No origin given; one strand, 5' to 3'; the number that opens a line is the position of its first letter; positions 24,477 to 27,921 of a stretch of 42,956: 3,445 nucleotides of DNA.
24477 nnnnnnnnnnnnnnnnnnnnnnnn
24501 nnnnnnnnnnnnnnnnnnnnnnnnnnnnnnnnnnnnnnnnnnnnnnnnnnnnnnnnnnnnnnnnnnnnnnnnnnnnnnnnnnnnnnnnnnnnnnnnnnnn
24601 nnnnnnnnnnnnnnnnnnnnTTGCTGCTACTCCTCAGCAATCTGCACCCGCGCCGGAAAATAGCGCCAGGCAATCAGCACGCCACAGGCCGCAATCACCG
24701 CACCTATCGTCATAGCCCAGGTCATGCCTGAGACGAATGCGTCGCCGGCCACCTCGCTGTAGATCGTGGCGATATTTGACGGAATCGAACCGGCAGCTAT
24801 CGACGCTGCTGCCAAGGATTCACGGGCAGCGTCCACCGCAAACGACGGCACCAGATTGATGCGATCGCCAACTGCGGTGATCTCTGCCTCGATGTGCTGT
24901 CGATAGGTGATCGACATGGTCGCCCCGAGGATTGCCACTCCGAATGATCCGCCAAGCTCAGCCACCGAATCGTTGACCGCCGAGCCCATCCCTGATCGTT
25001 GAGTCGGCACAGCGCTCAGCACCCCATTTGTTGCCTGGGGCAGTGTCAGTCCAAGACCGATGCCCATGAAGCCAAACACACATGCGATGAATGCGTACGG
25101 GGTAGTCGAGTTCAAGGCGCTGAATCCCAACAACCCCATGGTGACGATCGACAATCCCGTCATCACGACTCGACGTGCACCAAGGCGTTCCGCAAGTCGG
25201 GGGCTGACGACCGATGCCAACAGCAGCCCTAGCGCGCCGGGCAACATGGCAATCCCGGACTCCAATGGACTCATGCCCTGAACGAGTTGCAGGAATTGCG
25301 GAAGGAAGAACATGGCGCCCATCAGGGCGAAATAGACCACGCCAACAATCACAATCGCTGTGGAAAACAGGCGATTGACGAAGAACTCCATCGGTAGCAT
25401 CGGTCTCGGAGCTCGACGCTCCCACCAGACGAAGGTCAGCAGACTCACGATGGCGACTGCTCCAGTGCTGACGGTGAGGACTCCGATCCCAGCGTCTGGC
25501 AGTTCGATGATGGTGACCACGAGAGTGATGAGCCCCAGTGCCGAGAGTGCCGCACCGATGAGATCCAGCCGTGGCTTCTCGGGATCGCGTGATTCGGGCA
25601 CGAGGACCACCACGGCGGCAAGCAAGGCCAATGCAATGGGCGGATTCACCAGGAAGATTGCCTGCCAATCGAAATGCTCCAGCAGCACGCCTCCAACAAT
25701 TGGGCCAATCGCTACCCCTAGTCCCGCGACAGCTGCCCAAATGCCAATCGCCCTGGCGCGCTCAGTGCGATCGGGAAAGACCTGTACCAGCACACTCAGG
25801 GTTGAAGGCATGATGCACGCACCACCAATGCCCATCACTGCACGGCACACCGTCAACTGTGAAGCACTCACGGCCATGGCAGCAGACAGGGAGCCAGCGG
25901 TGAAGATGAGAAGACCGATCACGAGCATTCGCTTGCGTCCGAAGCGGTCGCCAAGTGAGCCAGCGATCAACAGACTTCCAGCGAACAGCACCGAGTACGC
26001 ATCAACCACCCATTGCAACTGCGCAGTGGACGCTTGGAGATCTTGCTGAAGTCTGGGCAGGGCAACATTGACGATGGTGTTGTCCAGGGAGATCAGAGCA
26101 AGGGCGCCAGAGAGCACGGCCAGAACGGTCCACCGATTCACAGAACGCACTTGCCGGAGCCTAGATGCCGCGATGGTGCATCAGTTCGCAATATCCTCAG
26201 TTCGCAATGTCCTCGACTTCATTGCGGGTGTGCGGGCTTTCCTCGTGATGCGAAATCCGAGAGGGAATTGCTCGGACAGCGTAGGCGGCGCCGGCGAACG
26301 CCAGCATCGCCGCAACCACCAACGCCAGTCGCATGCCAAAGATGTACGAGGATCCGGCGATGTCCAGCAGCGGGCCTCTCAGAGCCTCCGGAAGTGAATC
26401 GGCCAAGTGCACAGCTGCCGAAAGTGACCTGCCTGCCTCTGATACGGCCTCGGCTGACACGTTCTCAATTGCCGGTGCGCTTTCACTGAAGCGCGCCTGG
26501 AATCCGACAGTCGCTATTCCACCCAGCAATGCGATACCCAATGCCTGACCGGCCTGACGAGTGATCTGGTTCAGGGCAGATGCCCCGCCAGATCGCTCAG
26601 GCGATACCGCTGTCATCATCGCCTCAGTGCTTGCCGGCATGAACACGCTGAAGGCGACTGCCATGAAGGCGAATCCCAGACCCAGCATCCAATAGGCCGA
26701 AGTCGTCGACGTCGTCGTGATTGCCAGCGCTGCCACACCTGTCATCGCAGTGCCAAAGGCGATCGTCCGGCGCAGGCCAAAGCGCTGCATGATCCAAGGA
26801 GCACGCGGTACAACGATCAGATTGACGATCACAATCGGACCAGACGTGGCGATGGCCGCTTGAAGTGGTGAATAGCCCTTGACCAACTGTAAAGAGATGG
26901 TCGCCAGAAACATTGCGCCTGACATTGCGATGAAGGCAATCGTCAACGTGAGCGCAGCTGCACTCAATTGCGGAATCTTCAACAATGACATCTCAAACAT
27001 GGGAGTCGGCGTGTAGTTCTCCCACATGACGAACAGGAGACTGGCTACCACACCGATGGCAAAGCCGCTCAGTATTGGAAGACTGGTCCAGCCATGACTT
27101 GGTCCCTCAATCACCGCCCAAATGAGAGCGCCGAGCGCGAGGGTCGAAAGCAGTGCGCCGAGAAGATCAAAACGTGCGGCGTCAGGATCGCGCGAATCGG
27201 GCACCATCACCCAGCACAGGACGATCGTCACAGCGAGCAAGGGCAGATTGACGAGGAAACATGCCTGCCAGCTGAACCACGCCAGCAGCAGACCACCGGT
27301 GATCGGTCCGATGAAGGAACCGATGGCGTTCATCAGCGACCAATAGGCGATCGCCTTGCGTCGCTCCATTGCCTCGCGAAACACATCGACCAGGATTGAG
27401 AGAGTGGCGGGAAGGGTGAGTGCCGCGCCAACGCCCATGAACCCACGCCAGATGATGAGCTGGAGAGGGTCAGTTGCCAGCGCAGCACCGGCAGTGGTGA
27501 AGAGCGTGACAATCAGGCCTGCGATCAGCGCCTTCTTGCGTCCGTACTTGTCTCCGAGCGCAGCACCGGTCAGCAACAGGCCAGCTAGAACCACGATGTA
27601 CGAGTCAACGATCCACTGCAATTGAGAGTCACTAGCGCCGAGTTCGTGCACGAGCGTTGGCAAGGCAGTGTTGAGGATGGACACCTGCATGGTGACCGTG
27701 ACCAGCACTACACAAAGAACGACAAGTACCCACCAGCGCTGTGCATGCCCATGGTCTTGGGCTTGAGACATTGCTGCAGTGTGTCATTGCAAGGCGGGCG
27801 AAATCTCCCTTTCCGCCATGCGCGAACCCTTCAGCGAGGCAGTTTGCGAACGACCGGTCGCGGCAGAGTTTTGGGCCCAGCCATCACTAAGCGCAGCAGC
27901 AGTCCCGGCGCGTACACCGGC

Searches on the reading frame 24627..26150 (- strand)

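Call 76: search_protein_families(library=pfam, proteins=[window:24627-26150:-], max_evalue=0.00001)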
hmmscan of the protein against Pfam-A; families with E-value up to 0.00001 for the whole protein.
window:24627-26150:- (507 aa): 4 families
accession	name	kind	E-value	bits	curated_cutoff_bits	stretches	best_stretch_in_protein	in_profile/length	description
PF07690.21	MFS_1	-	6e-60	203.4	33.4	1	15-404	3-346/347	Major Facilitator Superfamily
PF00083.30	Sugar_tr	-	3.7e-11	43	22.3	1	20-187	23-194/452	Sugar (and other) transporter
PF13347.12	MFS_2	-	5.4e-09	35.5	27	0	256-414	220-383/427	MFS/sugar transport protein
PF12832.13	MFS_1_like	-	6.6e-07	29.1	25.2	0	40-167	244-372/373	MFS_1 like family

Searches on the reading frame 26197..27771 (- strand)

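Call 76: search_protein_families(library=pfam, proteins=[window:26197-27771:-], max_evalue=0.00001)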
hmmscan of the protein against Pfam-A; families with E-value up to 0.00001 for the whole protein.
window:26197-27771:- (524 aa): 2 families
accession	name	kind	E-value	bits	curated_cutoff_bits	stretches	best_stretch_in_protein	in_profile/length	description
PF07690.21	MFS_1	-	3.4e-48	164.8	33.4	1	19-412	1-346/347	Major Facilitator Superfamily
PF00083.30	Sugar_tr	-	1.1e-07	31.6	22.3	1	26-193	23-194/452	Sugar (and other) transporter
